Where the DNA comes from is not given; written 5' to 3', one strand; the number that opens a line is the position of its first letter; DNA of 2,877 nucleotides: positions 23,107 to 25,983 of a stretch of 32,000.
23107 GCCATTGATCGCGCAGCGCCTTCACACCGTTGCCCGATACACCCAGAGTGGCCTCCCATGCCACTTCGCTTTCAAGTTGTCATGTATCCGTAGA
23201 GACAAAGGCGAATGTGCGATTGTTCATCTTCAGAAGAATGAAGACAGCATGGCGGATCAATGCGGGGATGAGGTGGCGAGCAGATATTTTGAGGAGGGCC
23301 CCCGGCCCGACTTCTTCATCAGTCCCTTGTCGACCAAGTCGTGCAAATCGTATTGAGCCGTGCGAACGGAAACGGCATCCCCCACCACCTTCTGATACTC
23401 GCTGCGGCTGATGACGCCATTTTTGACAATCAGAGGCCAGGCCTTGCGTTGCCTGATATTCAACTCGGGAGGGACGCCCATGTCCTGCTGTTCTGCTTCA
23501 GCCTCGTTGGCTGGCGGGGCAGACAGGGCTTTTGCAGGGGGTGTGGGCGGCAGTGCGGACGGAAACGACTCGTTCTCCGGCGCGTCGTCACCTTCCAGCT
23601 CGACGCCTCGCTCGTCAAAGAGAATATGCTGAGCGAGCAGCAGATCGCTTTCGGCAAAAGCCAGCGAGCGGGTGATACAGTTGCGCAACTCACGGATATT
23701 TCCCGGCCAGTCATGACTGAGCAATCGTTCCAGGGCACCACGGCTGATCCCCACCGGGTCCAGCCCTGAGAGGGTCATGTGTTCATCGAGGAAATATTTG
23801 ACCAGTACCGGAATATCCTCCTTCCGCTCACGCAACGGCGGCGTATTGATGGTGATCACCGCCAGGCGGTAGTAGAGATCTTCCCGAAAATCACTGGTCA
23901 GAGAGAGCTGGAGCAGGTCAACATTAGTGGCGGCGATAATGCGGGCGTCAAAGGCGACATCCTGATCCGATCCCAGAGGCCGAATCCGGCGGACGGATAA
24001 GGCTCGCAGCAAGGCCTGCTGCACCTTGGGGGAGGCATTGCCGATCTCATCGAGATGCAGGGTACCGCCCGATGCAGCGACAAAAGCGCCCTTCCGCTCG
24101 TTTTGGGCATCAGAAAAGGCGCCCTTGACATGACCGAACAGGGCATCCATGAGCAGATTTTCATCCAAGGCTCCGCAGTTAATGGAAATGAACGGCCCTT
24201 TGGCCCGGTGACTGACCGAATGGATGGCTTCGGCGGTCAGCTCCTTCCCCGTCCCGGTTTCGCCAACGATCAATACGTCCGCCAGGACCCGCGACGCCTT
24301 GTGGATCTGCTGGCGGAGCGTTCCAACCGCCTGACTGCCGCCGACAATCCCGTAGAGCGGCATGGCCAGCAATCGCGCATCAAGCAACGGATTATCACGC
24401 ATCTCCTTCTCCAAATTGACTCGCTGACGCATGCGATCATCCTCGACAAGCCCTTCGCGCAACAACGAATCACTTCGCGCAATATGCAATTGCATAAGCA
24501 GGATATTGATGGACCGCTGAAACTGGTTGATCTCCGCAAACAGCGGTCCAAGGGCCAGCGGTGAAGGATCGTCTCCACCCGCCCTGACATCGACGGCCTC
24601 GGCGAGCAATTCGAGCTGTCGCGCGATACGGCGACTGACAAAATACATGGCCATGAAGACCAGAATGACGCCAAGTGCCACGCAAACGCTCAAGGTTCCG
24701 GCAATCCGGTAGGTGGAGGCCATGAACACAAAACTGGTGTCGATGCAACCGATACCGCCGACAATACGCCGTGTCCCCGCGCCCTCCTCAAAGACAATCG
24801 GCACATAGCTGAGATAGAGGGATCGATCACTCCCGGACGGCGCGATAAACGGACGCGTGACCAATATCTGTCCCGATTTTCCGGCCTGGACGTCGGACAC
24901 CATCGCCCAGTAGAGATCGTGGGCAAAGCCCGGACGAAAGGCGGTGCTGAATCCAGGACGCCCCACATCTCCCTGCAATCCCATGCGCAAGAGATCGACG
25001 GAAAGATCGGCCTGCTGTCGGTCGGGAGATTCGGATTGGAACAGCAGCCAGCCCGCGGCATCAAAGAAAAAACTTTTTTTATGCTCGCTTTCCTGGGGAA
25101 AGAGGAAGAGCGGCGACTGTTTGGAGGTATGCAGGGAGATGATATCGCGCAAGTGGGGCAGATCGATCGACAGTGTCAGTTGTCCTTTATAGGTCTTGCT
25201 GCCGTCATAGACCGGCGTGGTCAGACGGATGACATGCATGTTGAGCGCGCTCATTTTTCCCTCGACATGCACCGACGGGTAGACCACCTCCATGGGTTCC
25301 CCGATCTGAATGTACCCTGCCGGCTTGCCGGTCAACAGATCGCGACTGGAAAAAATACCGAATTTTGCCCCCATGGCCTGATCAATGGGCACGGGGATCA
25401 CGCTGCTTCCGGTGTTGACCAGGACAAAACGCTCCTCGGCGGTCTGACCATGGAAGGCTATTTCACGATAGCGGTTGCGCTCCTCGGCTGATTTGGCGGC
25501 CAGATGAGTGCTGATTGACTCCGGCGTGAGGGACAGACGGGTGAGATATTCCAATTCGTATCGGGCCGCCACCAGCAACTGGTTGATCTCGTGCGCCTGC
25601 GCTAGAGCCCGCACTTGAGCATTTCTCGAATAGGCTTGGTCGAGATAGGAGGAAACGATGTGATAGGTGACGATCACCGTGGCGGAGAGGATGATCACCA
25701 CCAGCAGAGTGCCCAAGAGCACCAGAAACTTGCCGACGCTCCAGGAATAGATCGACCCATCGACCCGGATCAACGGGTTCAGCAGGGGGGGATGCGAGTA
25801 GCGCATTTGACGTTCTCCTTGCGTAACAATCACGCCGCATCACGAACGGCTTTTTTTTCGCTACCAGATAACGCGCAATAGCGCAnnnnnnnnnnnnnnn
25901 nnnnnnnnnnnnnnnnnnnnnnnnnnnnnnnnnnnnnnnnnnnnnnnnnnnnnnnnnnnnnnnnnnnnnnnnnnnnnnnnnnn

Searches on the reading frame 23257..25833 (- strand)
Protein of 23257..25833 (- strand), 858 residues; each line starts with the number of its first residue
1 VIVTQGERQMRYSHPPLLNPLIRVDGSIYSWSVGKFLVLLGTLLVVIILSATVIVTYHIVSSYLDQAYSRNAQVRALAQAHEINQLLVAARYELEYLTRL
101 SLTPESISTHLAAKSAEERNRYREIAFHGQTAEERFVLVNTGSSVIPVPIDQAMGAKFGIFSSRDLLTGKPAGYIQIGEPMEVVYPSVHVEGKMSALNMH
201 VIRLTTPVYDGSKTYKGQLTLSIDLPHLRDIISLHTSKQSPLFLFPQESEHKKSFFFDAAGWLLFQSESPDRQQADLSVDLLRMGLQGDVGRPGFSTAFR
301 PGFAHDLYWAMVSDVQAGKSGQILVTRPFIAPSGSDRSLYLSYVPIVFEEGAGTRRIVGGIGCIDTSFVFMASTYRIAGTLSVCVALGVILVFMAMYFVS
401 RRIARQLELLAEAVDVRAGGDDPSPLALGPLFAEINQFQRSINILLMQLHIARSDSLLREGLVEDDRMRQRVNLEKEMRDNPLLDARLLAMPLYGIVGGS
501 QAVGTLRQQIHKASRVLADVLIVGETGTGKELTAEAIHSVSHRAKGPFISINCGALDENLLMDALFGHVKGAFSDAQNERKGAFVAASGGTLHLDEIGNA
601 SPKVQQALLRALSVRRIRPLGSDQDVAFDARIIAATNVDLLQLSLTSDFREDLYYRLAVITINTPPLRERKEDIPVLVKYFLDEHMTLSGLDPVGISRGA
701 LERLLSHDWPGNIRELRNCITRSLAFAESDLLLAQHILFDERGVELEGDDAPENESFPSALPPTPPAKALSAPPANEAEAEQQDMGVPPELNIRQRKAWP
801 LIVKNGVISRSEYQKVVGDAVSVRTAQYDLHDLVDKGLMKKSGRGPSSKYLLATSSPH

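Call 37: search_protein_families(library=pfam, proteins=[window:23257-25833:-], max_evalue=0.001)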
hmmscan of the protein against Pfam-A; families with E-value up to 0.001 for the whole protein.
window:23257-25833:- (858 aa): 6 families
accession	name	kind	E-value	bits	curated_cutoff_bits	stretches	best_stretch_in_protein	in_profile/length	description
PF00158.32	Sigma54_activat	-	6e-58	195.7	20.2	1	496-662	1-167/168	Sigma-54 interaction domain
PF25601.1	AAA_lid_14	-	3.6e-19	68.8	27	1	668-737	1-70/87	AAA+ ATPase lid domain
PF14532.12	Sigma54_activ_2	-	6.3e-15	56.1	25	1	497-667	1-138/138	Sigma-54 interaction domain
PF07728.20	AAA_5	-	7.3e-09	36.2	22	1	519-638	1-123/139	AAA domain (dynein-related subfamily)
PF07724.20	AAA_2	-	5.2e-06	27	27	1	518-644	4-131/166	AAA domain (Cdc48 subfamily)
PF00004.35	AAA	-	0.00012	22.9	21.2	1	520-646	1-119/131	ATPase family associated with various cellular activities (AAA)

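Call 69: search_protein_families(library=ncbifam, proteins=[window:23257-25833:-], max_evalue=1e-10)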
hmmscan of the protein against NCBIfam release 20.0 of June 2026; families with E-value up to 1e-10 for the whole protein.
window:23257-25833:- (858 aa): 25 families
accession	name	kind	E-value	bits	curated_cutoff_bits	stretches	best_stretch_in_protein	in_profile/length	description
TIGR01817.1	nifA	equivalog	2.1e-84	284.2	528.85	1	464-795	166-493/534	nif-specific transcriptional activator NifA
NF038308.1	RNA_repair_RtcR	equivalog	3.1e-78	263.9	650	1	494-734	180-429/530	RNA repair transcriptional activator RtcR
NF003451.0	PRK05022.1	equivalog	6.8e-77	259.3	476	1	494-745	190-440/512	nitric oxide reductase transcriptional regulator NorR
TIGR02915.1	PEP_resp_reg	equivalog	4.2e-71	240.1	502.6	1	478-742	123-387/445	PEP-CTERM-box response regulator transcription factor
NF008469.0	PRK11361.1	equivalog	1.9e-70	237.9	714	1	496-735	145-384/461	acetoacetate metabolism transcriptional regulator AtoC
NF041552.1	TF_PrdR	equivalog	1.2e-69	235.1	795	1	495-732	268-505/577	sigma-54 dependent transcriptional regulator PrdR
TIGR02974.1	phageshock_pspF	equivalog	3.5e-67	227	443.55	1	497-740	2-246/336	phage shock protein operon transcriptional activator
NF007689.0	PRK10365.1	equivalog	1.3e-66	225.2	760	1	492-726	137-371/441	sigma-54-dependent response regulator transcription factor ZraR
NF011695.0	PRK15115.1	equivalog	1.7e-66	224.9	763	1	502-731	143-372/445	two-component system response regulator GlrR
TIGR01818.1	ntrC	equivalog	7.8e-66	222.7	558.6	1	494-734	134-374/463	nitrogen regulation protein NR(I)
NF050807.1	TransRegFlbDCaul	equivalog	2.7e-65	221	750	1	514-741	138-365/454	sigma-54-dependent transcriptional regulator FlbD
NF008085.0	PRK10820.1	equivalog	3.3e-62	210.8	576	1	496-747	206-457/520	transcriptional regulator TyrR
NF049963.1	RespRegFlgRCampy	domain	8.3e-60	202.8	750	1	511-742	151-382/429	fla regulon two-component system response regulator FlgR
TIGR02329.1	propionate_PrpR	equivalog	3.9e-59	200.7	499.2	1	494-723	212-446/526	propionate catabolism operon regulatory protein PrpR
NF051870.1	NAssimRespRegNtrX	equivalog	4.9e-59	200.4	600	1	495-731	140-372/452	nitrogen assimilation response regulator NtrX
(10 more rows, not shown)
